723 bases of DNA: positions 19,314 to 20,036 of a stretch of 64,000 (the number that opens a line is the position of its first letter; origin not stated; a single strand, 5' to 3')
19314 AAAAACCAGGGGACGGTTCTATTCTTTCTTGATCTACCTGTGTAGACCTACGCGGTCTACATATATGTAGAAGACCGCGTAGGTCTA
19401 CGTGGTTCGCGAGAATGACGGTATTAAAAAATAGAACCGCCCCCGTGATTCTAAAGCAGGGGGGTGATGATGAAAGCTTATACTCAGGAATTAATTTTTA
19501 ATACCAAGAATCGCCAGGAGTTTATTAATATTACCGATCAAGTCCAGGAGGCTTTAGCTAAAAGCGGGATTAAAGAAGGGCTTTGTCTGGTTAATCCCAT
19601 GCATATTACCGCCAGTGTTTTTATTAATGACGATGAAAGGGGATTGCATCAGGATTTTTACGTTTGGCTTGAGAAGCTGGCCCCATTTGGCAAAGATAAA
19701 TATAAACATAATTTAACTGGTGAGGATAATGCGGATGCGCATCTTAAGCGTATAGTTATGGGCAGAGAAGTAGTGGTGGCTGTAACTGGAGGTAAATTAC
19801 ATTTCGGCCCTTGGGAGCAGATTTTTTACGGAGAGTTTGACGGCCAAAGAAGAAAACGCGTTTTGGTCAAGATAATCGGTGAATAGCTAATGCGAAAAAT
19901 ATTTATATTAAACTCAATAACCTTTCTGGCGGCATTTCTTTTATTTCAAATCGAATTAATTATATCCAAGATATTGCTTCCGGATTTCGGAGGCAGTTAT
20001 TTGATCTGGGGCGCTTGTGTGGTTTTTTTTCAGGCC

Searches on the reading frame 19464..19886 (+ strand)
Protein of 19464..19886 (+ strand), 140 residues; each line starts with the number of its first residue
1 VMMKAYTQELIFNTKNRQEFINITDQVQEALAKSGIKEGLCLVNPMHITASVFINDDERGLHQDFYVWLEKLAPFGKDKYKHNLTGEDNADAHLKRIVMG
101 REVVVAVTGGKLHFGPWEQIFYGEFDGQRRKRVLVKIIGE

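Call 55: search_protein_families(library=pfam, proteins=[window:19464-19886:+])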
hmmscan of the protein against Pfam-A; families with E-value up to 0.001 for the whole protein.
window:19464-19886:+ (140 aa): 1 family
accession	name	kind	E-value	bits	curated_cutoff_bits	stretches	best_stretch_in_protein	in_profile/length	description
PF01894.22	UPF0047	-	2.6e-37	128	27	1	22-137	1-117/117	Uncharacterised protein family UPF0047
